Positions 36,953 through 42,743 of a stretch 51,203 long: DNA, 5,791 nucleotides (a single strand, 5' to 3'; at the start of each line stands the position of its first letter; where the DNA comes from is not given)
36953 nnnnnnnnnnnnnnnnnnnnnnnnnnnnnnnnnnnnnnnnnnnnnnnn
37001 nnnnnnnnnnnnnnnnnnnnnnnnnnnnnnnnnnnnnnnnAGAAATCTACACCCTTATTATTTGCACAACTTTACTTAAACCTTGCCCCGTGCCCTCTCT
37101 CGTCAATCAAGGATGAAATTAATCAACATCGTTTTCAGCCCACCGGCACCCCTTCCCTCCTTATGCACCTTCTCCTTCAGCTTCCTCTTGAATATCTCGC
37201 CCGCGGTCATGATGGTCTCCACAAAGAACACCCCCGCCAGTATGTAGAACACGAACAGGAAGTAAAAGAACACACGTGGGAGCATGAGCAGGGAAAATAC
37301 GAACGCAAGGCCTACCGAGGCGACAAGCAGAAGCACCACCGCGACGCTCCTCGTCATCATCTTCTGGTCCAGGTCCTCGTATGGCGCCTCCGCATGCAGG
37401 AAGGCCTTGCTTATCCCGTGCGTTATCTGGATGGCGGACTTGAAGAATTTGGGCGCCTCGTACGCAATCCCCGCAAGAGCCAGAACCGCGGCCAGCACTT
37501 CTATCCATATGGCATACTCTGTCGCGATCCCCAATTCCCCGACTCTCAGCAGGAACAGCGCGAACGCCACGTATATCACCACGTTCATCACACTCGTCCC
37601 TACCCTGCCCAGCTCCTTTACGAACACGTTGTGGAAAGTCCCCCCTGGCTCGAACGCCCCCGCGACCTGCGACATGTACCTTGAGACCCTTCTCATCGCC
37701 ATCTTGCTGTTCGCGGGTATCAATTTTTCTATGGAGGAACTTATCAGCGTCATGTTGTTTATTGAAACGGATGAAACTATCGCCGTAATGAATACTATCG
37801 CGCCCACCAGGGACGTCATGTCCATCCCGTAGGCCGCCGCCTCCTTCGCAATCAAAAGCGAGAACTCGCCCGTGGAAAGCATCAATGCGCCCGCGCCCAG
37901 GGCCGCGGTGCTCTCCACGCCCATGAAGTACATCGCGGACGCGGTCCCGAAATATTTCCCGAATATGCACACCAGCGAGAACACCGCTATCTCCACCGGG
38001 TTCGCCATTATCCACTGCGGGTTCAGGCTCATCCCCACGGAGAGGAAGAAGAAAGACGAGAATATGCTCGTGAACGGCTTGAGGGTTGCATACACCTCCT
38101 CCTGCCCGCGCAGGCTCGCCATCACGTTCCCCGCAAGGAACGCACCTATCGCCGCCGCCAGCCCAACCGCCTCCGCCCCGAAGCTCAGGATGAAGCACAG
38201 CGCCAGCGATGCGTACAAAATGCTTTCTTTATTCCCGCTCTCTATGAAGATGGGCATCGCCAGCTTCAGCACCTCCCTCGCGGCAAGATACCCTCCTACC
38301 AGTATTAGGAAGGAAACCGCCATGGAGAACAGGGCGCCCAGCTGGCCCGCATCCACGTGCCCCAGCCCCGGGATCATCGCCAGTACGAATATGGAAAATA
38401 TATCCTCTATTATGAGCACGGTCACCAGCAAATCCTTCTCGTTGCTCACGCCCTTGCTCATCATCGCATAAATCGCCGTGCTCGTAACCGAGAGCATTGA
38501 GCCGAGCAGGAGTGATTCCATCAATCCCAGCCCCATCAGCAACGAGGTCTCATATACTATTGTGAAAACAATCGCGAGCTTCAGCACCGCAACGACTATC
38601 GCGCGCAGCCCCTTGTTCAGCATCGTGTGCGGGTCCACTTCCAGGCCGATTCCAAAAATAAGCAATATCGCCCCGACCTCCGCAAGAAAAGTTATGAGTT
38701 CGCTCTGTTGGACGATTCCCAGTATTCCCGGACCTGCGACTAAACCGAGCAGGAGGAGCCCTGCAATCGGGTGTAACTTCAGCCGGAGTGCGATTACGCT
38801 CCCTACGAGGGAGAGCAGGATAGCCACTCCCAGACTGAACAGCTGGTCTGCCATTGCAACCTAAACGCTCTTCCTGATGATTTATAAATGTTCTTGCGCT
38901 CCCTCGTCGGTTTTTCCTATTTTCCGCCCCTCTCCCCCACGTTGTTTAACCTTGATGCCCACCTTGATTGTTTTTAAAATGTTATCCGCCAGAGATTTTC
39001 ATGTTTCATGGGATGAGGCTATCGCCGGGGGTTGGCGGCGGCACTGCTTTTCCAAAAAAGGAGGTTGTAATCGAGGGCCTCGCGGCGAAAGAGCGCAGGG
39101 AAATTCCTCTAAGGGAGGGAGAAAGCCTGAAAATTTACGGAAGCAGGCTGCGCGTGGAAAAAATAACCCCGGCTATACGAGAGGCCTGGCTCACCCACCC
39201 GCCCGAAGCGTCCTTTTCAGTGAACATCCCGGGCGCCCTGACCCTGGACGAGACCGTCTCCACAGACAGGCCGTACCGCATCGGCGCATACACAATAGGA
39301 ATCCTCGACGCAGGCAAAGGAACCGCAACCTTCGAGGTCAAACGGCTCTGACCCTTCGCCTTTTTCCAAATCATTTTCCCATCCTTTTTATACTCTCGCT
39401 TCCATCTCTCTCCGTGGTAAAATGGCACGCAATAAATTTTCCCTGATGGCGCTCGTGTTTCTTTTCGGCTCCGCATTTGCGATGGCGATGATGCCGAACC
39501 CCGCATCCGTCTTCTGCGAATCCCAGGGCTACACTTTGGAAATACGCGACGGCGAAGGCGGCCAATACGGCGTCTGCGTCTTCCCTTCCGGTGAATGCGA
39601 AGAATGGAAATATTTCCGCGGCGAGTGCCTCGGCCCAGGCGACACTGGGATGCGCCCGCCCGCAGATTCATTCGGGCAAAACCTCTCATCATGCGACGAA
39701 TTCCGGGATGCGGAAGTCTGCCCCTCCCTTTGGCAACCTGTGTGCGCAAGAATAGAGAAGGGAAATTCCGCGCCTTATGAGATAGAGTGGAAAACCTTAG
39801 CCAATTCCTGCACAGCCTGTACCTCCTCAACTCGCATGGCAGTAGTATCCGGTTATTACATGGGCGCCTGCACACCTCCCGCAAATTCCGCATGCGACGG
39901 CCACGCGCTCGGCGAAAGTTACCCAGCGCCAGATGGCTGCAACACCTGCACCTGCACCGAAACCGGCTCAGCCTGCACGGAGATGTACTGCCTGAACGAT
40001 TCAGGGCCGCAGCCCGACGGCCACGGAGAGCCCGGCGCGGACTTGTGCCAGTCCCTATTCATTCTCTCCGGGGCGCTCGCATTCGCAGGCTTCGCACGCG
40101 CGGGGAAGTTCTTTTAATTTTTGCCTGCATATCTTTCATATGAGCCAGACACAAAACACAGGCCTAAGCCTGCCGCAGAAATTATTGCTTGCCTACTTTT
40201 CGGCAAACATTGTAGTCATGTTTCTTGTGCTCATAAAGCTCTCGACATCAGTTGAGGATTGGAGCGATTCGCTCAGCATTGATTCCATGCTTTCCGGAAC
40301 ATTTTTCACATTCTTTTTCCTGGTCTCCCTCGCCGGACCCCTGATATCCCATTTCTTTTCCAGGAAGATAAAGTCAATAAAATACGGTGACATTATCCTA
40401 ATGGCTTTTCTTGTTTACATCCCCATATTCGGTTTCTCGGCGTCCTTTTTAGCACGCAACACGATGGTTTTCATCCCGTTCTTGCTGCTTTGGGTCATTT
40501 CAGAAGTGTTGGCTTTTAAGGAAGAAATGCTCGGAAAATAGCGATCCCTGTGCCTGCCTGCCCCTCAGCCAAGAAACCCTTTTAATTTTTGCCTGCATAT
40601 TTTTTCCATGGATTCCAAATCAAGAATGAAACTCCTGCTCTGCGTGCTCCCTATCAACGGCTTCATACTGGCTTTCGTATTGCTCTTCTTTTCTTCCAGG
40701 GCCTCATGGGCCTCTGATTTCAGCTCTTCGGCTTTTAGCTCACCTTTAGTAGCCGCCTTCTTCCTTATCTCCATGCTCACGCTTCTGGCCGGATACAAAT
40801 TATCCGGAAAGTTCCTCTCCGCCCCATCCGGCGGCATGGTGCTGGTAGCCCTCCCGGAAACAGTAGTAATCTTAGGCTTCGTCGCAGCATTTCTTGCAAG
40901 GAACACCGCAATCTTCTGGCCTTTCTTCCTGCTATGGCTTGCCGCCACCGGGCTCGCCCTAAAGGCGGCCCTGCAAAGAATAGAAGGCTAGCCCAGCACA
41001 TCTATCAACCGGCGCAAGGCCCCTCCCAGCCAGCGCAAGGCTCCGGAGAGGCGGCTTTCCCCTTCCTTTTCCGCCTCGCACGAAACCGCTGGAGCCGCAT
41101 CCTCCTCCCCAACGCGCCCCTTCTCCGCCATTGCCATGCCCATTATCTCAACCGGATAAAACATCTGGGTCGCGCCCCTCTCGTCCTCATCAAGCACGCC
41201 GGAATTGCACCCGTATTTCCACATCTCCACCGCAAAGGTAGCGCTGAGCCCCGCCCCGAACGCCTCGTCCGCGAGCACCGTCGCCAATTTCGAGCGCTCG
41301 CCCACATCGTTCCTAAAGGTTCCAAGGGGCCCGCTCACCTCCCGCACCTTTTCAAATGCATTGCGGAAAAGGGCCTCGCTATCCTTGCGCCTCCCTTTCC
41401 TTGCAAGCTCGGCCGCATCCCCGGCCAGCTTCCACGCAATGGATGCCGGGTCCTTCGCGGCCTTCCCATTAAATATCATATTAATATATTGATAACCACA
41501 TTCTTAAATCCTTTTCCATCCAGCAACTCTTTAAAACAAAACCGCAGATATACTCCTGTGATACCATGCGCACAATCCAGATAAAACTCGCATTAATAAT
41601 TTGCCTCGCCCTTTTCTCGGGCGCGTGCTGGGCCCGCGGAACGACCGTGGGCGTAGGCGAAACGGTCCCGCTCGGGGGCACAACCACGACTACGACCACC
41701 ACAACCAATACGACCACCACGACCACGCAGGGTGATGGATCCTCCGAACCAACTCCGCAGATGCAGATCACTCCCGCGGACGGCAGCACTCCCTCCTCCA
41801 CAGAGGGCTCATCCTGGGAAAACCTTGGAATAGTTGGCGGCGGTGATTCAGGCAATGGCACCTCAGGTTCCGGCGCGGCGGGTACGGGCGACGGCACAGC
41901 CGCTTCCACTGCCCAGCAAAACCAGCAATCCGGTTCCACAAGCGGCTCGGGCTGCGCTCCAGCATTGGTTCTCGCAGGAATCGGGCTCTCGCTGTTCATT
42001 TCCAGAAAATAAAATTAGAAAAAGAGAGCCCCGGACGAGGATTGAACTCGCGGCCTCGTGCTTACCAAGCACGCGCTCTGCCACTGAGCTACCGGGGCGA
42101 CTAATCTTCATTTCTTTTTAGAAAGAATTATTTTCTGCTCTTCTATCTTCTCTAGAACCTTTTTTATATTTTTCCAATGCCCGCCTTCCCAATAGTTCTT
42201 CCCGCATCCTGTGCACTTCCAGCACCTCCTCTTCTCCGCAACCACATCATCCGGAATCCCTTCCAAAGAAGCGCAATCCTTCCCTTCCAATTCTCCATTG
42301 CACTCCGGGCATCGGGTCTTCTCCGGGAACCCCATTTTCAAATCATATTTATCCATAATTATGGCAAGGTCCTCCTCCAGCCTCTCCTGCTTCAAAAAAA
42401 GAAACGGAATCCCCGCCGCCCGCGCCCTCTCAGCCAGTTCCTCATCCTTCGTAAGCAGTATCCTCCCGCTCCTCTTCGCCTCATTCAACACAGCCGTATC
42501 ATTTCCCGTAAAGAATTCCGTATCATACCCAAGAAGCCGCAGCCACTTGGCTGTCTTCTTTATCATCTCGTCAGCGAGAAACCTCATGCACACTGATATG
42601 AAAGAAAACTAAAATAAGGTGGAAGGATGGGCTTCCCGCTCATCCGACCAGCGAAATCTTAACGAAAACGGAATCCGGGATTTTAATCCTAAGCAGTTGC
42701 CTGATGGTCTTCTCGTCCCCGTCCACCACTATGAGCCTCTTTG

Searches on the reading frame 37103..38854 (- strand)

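Call 11: search_protein_families(library=pfam, proteins=[window:37103-38854:-], max_evalue=0.001)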
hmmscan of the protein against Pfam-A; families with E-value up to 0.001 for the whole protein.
window:37103-38854:- (583 aa): 1 family
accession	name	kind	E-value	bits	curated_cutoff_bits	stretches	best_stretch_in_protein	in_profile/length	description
PF00999.27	Na_H_Exchanger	-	1.3e-46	159.7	26.2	1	13-365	2-369/375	Sodium/hydrogen exchanger, transmembrane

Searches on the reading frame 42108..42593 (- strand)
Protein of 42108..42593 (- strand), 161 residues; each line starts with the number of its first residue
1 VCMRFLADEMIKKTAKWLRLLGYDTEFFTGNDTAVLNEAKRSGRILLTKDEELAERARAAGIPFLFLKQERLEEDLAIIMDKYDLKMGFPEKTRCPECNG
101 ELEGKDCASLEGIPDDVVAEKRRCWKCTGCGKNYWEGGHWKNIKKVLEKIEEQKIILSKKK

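Call 12: search_protein_families(library=pfam, proteins=[window:42108-42593:-], max_evalue=0.001)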
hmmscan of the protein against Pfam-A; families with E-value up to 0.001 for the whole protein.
window:42108-42593:- (161 aa): 2 families
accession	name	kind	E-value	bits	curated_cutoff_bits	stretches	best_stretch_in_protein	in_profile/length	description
PF01927.22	Mut7-C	-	1.5e-38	132.6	23.3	1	3-146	1-145/146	Mut7-C RNAse domain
PF18480.7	DUF5615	-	0.00013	22.2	23.8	1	3-61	1-66/110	Domain of unknown function (DUF5615)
